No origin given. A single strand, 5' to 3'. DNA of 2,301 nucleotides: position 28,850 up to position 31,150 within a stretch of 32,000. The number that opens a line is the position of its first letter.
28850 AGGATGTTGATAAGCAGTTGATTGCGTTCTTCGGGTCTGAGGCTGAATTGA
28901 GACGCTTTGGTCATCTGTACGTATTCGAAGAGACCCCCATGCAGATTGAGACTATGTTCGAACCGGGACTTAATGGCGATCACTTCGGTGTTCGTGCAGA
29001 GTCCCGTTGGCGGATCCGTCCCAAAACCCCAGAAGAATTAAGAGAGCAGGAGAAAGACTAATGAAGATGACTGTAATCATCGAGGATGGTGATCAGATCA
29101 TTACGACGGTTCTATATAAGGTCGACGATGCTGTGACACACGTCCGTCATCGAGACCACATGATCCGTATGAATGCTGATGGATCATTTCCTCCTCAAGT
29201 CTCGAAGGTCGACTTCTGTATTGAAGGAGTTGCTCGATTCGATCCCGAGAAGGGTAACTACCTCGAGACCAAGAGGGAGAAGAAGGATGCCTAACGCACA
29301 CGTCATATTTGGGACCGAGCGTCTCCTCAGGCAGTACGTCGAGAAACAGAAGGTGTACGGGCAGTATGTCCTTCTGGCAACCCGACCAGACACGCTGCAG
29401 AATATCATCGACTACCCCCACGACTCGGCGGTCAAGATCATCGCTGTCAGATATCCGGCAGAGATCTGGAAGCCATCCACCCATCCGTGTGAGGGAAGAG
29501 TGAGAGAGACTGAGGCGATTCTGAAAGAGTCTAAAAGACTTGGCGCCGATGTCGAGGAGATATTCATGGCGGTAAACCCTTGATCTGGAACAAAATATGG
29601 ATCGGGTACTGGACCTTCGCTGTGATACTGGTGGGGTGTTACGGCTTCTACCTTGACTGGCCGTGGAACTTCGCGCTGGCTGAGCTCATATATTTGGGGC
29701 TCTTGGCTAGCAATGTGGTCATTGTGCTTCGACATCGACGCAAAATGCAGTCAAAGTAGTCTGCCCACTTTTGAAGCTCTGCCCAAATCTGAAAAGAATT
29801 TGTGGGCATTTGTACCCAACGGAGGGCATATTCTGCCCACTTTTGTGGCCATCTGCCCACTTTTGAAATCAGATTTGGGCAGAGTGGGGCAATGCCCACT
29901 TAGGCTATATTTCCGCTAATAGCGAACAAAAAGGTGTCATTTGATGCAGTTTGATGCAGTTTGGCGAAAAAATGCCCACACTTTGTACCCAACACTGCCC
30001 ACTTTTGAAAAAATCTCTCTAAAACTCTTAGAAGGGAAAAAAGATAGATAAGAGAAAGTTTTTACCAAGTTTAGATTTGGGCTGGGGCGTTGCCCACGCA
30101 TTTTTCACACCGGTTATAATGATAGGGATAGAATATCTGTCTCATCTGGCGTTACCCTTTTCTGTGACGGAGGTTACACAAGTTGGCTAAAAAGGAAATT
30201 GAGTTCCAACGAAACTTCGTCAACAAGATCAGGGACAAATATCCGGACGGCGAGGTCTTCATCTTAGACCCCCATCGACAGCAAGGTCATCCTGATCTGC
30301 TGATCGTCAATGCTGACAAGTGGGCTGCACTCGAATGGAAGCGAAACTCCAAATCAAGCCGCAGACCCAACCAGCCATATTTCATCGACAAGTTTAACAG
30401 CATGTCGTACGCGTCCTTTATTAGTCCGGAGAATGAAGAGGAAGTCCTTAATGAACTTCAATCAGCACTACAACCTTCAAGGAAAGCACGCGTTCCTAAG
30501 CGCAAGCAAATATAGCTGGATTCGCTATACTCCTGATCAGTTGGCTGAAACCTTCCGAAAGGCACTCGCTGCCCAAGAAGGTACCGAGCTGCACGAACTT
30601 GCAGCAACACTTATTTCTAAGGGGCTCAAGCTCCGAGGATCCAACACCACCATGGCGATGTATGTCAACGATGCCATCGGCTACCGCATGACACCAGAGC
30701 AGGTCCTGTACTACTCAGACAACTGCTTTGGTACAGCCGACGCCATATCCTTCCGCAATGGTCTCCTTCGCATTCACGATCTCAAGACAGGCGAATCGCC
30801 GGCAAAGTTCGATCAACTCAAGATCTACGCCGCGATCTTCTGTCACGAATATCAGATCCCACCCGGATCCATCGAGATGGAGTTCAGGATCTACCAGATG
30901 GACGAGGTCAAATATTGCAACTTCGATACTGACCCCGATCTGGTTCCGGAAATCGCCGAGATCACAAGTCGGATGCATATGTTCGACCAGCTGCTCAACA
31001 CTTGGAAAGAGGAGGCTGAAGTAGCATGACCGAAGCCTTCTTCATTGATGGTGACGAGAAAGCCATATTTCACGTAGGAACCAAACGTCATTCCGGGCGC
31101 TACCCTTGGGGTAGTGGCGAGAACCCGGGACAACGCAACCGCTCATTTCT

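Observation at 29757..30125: Non-coding iteron field with inverted copies, a tandem 10-mer, an AT-rich tract and a promoter: candidate origin or packaging/partition site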

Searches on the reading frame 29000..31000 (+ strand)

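Call 17: search_protein_families(library=pfam, proteins=[L001:6027-8795:+, L001:5184-5516:+, L001:5452-6030:+, L001:8798-9070:+, L001:4581-4760:+, L001:4288-4584:+], max_evalue=0.01)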
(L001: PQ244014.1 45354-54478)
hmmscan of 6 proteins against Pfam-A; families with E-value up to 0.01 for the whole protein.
L001:6027-8795:+ (922 aa): 8 families
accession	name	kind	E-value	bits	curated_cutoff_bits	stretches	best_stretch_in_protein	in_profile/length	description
PF13384.12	HTH_23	-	1.9e-06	28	24.6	0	87-127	9-49/50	Homeodomain-like domain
PF02796.21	HTH_7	-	2.2e-05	24.9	23.8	0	881-919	5-43/45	Helix-turn-helix domain of resolvase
PF01381.28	HTH_3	-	0.00012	22.4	23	0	897-919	9-31/55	Helix-turn-helix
PF08281.18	Sigma70_r4_2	-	0.00038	20.5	25.7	0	897-915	26-44/54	Sigma-70, region 4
PF13545.12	HTH_Crp_2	-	0.0005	20.4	27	0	894-920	19-45/70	Crp-like helix-turn-helix domain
PF13412.12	HTH_24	-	0.0034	17.4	21.9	0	899-918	19-38/48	Winged helix-turn-helix DNA-binding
PF04218.19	CENP-B_N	-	0.0038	17.3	21.2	0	88-117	15-44/53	CENP-B N-terminal DNA-binding domain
PF00392.27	GntR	-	0.0096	16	27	0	901-919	28-46/64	Bacterial regulatory proteins, gntR family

L001:5184-5516:+ (110 aa): 0 families

L001:5452-6030:+ (192 aa): 1 family
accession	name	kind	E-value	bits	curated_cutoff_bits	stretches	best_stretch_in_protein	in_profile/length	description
PF10926.14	DUF2800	-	6.9e-10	39.1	21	2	88-149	114-179/368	Protein of unknown function (DUF2800)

L001:8798-9070:+ (90 aa): 0 families

L001:4581-4760:+ (59 aa): 0 families

L001:4288-4584:+ (98 aa): 0 families

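Call 18: search_protein_families(library=phrogs, proteins=[L001:6027-8795:+, L001:5184-5516:+, L001:5452-6030:+, L001:8798-9070:+, L001:4581-4760:+, L001:4288-4584:+], max_evalue=0.001)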
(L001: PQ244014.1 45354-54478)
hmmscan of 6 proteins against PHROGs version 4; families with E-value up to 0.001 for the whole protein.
L001:6027-8795:+ (922 aa): 7 families
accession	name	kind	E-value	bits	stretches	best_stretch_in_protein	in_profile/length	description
phrog_4291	-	DNA, RNA and nucleotide metabolism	0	1276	1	10-920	8-907/909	RNA-dependent RNA polymerase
phrog_664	-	DNA, RNA and nucleotide metabolism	7.9e-09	36.6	0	45-126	45-131/210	DNA binding protein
phrog_3855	-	DNA, RNA and nucleotide metabolism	1.2e-06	29.9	0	78-124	62-108/115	HTH DNA binding protein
phrog_4583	-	transcription regulation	1.8e-05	25.7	0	896-920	22-46/81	transcriptional repressor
phrog_20467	-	DNA, RNA and nucleotide metabolism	3.1e-05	24.8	0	878-918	59-99/112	HNH endonuclease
phrog_4779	-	transcription regulation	0.00027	22.4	0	91-160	11-81/98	transcriptional regulator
phrog_8308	-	unknown function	0.00046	19.8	1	455-590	484-619/847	-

L001:5184-5516:+ (110 aa): 1 family
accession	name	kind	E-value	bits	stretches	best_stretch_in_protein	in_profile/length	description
phrog_93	-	DNA, RNA and nucleotide metabolism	2.5e-08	34.1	1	2-97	351-443/613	endonuclease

L001:5452-6030:+ (192 aa): 3 families
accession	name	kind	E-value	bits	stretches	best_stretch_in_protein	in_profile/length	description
phrog_3953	-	DNA, RNA and nucleotide metabolism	2.7e-75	253.1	1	1-189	1-184/186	exonuclease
phrog_69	-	DNA, RNA and nucleotide metabolism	2.2e-14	54.3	1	11-151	85-267/501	exonuclease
phrog_298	-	DNA, RNA and nucleotide metabolism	0.00089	19.7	0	40-160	105-237/293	exonuclease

L001:8798-9070:+ (90 aa): 1 family
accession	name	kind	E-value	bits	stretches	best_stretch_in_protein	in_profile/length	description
phrog_4303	-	unknown function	8.6e-32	110.3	1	4-84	3-83/86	-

L001:4581-4760:+ (59 aa): 0 families

L001:4288-4584:+ (98 aa): 1 family
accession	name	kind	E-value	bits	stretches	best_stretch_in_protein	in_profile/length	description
phrog_16421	-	unknown function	2.5e-19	70.2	1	4-91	6-90/93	-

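Call 20: search_solved_structures(query=L001:6027-8795:+, max_evalue=1)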
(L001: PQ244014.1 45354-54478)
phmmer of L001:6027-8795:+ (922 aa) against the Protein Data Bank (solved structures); distinct sequences matched with E-value up to 1: 0.

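Call 22: search_dna_similar(query=L001:6027-8795:+, collection=phages, mode=protein, max_rows=60, rows=spread)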
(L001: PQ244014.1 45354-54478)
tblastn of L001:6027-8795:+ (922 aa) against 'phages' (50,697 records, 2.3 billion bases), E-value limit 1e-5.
Records with a match: 249; places in all: 255; records where one place covers at least 80% of the query: 248.
Best place of each record, by identity: >=99% 12; 60-80% 39; <60% 198.
By first word of the organism name: Arthrobacter 94; Gordonia 55; Streptomyces 54; Lactococcus 13; Siphovirus 12; Curtobacterium 7; Microbacterium 4; Rhodococcus 4; Caudovirus 2; Faecalibacterium 2; and 2 more.
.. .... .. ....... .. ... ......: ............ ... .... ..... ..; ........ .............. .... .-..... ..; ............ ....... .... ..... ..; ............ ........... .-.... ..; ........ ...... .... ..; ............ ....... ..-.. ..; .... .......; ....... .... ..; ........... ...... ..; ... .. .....
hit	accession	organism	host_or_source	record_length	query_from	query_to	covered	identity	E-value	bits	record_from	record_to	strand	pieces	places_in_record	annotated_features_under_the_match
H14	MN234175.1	Arthrobacter phage Stayer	Arthrobacter globiformis NRRL B-2979 SEA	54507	1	922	100%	100.0%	0e+0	1799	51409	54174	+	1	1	86: DNA binding protein | 85: Cas4 family exonuclease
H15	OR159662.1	Arthrobacter phage MrAaronian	Arthrobacter globiformis B-2979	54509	1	922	100%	100.0%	0e+0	1799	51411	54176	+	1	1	86: helix-turn-helix DNA binding domain protein | 85: Cas4 family exonuclease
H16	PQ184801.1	Arthrobacter phage DoctorPepper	Arthrobacter globiformis B-2979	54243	1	922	100%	99.9%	0e+0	1799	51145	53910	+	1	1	85: helix-turn-helix DNA binding domain | 84: Cas4 exonuclease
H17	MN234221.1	Arthrobacter phage Shepard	Arthrobacter globiformis NRRL B-2979 SEA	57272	14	922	99%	61.0%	0e+0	997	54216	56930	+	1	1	91: helix-turn-helix DNA-binding protein | 92: hypothetical protein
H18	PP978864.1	Arthrobacter phage Brunswick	Arthrobacter sp. ATCC 21022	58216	14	918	98%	60.9%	0e+0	981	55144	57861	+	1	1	95: helix-turn-helix DNA binding domain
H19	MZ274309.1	Arthrobacter phage CastorTray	Arthrobacter sp. ATCC 21022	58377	14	918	98%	60.6%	0e+0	978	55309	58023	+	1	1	92: helix-turn-helix DNA-binding domain protein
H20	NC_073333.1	Arthrobacter phage Trustiboi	Arthrobacter sp. ATCC 21022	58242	14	918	98%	60.6%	0e+0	978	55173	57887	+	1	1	89: hypothetical protein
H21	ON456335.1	Arthrobacter phage Trustiboi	Arthrobacter sp. ATCC 21022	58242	14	918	98%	60.6%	0e+0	978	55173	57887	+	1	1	89: hypothetical protein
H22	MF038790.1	Arthrobacter phage Niktson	Arthrobacter sp. ATCC 21022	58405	14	918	98%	60.5%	0e+0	979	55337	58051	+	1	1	helix-turn-helix DNA-binding domain protein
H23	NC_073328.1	Arthrobacter phage Nightmare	Arthrobacter sp. ATCC 21022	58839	14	918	98%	60.5%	0e+0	974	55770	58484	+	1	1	91: HTH DNA binding domain protein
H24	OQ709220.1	Arthrobacter phage Inked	Arthrobacter sp. ATCC 21022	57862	11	922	99%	60.0%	0e+0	969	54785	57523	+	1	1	94: helix-turn-helix DNA binding domain protein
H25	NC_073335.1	Arthrobacter phage DevitoJr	Arthrobacter sp. ATCC 21022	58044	14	918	98%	60.4%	0e+0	974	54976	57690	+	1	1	91: helix-turn-helix DNA-binding domain protein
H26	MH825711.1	Arthrobacter phage Tenno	Arthrobacter sp. ATCC 21022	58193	14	918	98%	60.2%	0e+0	978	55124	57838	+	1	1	91: helix-turn-helix DNA-binding domain protein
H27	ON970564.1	Arthrobacter phage GantcherGoblin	Arthrobacter globiformis B-2979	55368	14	922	99%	55.3%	0e+0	879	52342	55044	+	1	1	90: helix-turn-helix DNA binding protein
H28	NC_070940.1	Arthrobacter phage Cheesy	Arthrobacter sp. ATCC 21022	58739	14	918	98%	55.1%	0e+0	844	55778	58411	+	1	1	100: helix-turn-helix DNA-binding domain protein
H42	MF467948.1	Streptomyces phage DrGrey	Streptomyces griseus ATCC 10137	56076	7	922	99%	51.7%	0e+0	791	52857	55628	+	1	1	HTH DNA binding domain protein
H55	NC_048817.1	Gordonia phage Tanis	Gordonia terrae 3612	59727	4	918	99%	48.3%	0e+0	770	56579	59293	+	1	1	92: RNA-dependent RNA polymerase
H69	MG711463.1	Faecalibacterium phage FP_oengus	Faecalibacterium prausnitzii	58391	5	918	99%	42.6%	0e+0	616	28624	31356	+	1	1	putative RNA polymerase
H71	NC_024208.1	Lactococcus phage P118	Lactococcus lactis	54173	1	920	100%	36.4%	8e-146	484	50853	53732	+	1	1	RNA-dependent RNA polymerase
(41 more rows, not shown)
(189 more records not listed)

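Call 28: get_annotated_region(hit=H17, flank=3000)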
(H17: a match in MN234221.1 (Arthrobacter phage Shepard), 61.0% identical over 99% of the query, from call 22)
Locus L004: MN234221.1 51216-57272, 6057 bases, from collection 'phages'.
description: Arthrobacter phage Shepard, complete genome.
organism: Arthrobacter phage Shepard (NCBI taxid 2599833)
taxonomy: Viruses; Duplodnaviria; Heunggongvirae; Uroviricota; Caudoviricetes; Gordonvirus
host: Arthrobacter globiformis NRRL B-2979 SEA; source: soil; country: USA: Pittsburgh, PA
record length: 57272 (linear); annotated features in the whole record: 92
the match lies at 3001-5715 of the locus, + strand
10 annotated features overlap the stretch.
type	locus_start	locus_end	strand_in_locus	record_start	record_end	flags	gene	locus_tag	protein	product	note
CDS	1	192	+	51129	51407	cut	83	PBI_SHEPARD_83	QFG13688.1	hypothetical protein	-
CDS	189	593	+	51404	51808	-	84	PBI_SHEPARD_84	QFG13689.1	hypothetical protein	-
CDS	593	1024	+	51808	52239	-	85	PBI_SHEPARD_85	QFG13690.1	hypothetical protein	-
CDS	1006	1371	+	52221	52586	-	86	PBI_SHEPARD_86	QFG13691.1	hypothetical protein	-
CDS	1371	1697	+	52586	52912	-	87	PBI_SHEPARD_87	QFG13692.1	hypothetical protein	-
CDS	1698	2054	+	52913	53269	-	88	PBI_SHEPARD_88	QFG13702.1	hypothetical protein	-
CDS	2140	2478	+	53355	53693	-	89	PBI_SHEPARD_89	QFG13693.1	VRR-Nuc domain protein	-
CDS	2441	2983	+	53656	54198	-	90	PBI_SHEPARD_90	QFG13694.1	Cas4 family exonuclease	-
CDS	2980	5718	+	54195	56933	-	91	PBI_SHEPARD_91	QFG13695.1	helix-turn-helix DNA-binding protein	-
CDS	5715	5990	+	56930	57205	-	92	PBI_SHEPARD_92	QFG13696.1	hypothetical protein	-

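Call 29: get_annotated_region(hit=H18, flank=3000)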
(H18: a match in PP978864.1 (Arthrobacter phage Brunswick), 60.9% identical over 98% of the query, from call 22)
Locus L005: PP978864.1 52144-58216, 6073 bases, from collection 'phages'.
description: Arthrobacter phage Brunswick, complete genome.
organism: Arthrobacter phage Brunswick (NCBI taxid 3241712)
taxonomy: Viruses
host: Arthrobacter sp. ATCC 21022; source: soil; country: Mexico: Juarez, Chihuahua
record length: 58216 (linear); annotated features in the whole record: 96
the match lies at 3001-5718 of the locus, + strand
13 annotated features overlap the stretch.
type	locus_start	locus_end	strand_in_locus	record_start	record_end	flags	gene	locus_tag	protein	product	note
CDS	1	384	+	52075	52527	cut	84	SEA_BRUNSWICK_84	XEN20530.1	hypothetical protein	-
CDS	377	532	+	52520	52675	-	85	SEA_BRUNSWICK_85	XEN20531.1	hypothetical protein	-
CDS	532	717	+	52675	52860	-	86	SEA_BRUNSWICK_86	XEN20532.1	hypothetical protein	-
CDS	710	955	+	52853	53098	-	87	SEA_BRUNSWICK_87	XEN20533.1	hypothetical protein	-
CDS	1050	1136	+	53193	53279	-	88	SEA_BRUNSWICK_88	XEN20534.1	hypothetical protein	-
CDS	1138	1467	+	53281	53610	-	89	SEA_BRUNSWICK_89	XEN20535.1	membrane protein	-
CDS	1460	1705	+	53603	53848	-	90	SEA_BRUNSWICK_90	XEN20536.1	hypothetical protein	-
CDS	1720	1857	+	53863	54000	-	91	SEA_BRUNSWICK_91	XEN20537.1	hypothetical protein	-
CDS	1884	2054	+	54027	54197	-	92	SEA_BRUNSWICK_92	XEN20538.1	hypothetical protein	-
CDS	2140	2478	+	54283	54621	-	93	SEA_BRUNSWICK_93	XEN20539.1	VRR-Nuc domain protein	-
CDS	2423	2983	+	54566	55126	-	94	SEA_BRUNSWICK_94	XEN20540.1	RecB-like exonuclease/helicase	-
CDS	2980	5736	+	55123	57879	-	95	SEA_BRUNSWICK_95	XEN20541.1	helix-turn-helix DNA binding domain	-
CDS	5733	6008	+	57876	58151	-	96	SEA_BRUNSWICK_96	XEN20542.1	hypothetical protein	-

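Call 30: get_annotated_region(hit=H27, flank=3000)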
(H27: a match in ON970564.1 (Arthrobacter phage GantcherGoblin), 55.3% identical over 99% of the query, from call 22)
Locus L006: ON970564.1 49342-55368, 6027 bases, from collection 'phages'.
description: Arthrobacter phage GantcherGoblin, complete genome.
organism: Arthrobacter phage GantcherGoblin (NCBI taxid 2926103)
taxonomy: Viruses; Duplodnaviria; Heunggongvirae; Uroviricota; Caudoviricetes
host: Arthrobacter globiformis B-2979; source: soil; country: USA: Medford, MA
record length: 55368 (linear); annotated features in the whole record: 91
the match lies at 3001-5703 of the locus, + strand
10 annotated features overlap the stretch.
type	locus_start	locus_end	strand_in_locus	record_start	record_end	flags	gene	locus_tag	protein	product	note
CDS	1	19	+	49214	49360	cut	82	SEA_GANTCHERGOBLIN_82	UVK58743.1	hypothetical protein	-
CDS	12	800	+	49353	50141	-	83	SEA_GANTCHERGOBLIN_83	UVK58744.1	HNH endonuclease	-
CDS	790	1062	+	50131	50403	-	84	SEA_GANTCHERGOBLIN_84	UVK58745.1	hypothetical protein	-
CDS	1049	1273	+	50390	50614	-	85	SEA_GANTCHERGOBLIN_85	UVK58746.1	membrane protein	-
CDS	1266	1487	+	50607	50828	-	86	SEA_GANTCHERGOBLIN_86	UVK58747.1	hypothetical protein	-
CDS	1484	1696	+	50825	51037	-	87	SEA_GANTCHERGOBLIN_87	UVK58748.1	HNH endonuclease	-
CDS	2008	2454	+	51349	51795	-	88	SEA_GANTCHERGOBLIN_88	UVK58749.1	VRR-Nuc domain protein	-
CDS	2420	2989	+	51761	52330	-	89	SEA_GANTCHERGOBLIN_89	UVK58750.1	Cas4 family exonuclease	-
CDS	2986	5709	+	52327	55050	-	90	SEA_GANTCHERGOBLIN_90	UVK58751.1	helix-turn-helix DNA binding protein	-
CDS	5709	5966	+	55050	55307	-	91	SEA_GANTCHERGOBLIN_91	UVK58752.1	hypothetical protein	-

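Call 31: get_annotated_region(hit=H28, flank=3000)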
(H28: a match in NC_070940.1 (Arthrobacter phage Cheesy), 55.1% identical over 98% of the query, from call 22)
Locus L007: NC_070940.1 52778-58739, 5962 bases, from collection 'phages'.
description: Arthrobacter phage Cheesy, complete genome.
organism: Arthrobacter phage Cheesy (NCBI taxid 2015816)
taxonomy: Viruses; Duplodnaviria; Heunggongvirae; Uroviricota; Caudoviricetes; Mudcatvirus; Mudcatvirus cheesy
host: Arthrobacter sp. ATCC 21022; source: soil; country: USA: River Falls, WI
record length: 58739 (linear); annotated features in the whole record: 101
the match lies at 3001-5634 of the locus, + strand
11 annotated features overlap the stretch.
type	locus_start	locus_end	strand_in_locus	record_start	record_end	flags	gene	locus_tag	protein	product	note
CDS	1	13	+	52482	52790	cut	91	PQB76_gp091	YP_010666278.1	hypothetical protein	-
CDS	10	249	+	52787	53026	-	92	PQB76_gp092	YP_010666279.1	hypothetical protein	-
CDS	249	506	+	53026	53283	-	93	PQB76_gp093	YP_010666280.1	hypothetical protein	-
CDS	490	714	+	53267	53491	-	94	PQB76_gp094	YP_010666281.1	hypothetical protein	-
CDS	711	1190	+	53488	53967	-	95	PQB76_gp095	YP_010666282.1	hypothetical protein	-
CDS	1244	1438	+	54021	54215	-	96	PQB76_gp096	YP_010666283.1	hypothetical protein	-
CDS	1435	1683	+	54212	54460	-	97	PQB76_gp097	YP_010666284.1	hypothetical protein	-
CDS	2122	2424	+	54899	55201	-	98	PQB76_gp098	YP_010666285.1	endonuclease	resolvase, RuvC-like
CDS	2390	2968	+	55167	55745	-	99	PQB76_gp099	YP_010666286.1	exonuclease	-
CDS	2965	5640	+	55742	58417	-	100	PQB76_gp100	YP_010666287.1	helix-turn-helix DNA-binding domain protein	HTH DNA binding domains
CDS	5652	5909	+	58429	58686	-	101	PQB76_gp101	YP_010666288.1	hypothetical protein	-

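Call 34: get_annotated_region(hit=H55, flank=3000)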
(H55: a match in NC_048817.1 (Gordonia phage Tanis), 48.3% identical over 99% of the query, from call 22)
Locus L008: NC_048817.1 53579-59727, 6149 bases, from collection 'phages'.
description: Gordonia phage Tanis, complete genome.
organism: Gordonia phage Tanis (NCBI taxid 2652415)
taxonomy: Viruses; Duplodnaviria; Heunggongvirae; Uroviricota; Caudoviricetes; Deejayvirinae; Tanisvirus; Tanisvirus tanis
host: Gordonia terrae 3612; source: soil; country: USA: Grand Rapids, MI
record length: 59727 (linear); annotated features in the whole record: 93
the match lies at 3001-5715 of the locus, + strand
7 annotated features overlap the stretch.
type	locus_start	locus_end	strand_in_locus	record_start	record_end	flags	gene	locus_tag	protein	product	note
CDS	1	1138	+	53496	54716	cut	87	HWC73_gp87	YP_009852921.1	DNA helicase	-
CDS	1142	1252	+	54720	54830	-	88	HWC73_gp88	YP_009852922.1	hypothetical protein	-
CDS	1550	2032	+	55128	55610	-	89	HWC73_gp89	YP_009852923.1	HNH endonuclease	-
CDS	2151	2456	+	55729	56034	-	90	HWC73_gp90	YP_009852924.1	endonuclease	hydrolase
CDS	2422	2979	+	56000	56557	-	91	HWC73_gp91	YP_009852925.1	exonuclease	Cas4 family exonuclease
CDS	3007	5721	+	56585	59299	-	92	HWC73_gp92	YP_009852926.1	RNA-dependent RNA polymerase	helix-turn-helix DNA binding domain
CDS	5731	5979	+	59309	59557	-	93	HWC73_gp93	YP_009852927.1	hypothetical protein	-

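Call 35: get_annotated_region(hit=H42, flank=3000)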
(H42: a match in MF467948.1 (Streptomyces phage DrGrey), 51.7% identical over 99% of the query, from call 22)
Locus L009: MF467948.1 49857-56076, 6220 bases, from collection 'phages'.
description: Streptomyces phage DrGrey, complete genome.
organism: Streptomyces phage DrGrey (NCBI taxid 2024284)
taxonomy: Viruses; Duplodnaviria; Heunggongvirae; Uroviricota; Caudoviricetes; Rimavirus; Rimavirus drgrey
host: Streptomyces griseus ATCC 10137; source: soil; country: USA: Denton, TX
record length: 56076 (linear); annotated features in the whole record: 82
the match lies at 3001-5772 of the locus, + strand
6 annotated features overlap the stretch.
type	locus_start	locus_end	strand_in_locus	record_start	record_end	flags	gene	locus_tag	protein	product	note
CDS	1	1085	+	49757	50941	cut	-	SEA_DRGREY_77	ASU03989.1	helicase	Helicase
CDS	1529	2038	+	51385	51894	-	-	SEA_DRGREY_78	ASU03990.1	hypothetical protein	-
CDS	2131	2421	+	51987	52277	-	-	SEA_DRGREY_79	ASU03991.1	VRR-Nuc domain protein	Hydrolase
CDS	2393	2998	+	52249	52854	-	-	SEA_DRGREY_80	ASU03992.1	ATP-dependent helicase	-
CDS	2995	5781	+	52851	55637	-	-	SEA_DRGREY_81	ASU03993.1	HTH DNA binding domain protein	HTH DNA binding domain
CDS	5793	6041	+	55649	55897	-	-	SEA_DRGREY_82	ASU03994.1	hypothetical protein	-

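Call 36: get_annotated_region(hit=H71, flank=3000)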
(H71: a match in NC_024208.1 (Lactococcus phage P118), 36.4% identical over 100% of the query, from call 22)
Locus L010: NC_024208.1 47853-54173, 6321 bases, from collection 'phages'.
description: Lactococcus phage P118, complete genome.
organism: Lactococcus phage P118 (NCBI taxid 1476888)
taxonomy: Viruses; Duplodnaviria; Heunggongvirae; Uroviricota; Caudoviricetes; Nevevirus; Nevevirus P118
host: Lactococcus lactis; source: -; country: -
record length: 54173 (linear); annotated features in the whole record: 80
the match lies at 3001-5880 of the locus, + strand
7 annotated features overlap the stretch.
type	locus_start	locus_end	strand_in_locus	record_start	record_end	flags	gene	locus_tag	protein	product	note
CDS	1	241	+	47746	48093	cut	-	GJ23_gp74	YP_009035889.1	hypothetical protein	-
CDS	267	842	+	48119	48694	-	-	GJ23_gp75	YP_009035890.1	exonuclease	-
CDS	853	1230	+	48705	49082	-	-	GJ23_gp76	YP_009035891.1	hypothetical protein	-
CDS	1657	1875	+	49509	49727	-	-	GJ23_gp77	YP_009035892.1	hypothetical protein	-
CDS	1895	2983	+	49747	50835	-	-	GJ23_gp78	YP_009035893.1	endolysin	N-acetylmuramoyl-L-alanine amidase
CDS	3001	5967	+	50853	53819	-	-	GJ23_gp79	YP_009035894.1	RNA-dependent RNA polymerase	-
CDS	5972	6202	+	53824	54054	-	-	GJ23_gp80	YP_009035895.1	hypothetical protein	-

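Call 37: get_annotated_region(hit=H69, flank=3000)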
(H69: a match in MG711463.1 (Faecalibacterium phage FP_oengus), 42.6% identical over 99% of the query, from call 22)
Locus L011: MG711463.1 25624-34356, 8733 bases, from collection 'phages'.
description: Faecalibacterium phage FP_oengus, complete genome.
organism: Faecalibacterium phage FP_oengus (NCBI taxid 2070188)
taxonomy: Viruses; Duplodnaviria; Heunggongvirae; Uroviricota; Caudoviricetes; Oengusvirus; Oengusvirus oengus
host: Faecalibacterium prausnitzii; source: -; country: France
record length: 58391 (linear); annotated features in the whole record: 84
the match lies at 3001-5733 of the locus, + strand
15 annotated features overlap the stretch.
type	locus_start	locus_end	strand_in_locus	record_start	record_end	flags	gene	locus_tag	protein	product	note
CDS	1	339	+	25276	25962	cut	-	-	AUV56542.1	thymidylate synthase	rasttk_feature_creation_tool=prodigal; Thymidylate synthase ThyX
CDS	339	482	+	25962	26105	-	-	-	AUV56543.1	hypothetical protein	rasttk_feature_creation_tool=prodigal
CDS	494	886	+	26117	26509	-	-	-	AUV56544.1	membrane protein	rasttk_feature_creation_tool=prodigal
CDS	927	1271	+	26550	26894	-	-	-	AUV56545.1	hypothetical protein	rasttk_feature_creation_tool=prodigal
CDS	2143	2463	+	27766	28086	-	-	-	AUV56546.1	hypothetical protein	rasttk_feature_creation_tool=prodigal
CDS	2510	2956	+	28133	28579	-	-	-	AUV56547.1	cas4 family nuclease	rasttk_feature_creation_tool=glimmer3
CDS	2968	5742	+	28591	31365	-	-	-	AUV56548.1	putative RNA polymerase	rasttk_feature_creation_tool=prodigal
CDS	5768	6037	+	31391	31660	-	-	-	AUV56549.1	hypothetical protein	rasttk_feature_creation_tool=prodigal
CDS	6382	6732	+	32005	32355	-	-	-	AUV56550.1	hypothetical protein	rasttk_feature_creation_tool=prodigal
CDS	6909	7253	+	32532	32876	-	-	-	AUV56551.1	hypothetical protein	rasttk_feature_creation_tool=prodigal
CDS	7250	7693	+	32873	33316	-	-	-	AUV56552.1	endonuclease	rasttk_feature_creation_tool=prodigal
CDS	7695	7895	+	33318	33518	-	-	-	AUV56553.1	hypothetical protein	rasttk_feature_creation_tool=prodigal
CDS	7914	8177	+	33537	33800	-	-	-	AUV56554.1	hypothetical protein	rasttk_feature_creation_tool=prodigal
CDS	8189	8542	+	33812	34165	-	-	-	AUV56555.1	hypothetical protein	rasttk_feature_creation_tool=prodigal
CDS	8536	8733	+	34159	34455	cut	-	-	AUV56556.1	hypothetical protein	rasttk_feature_creation_tool=glimmer3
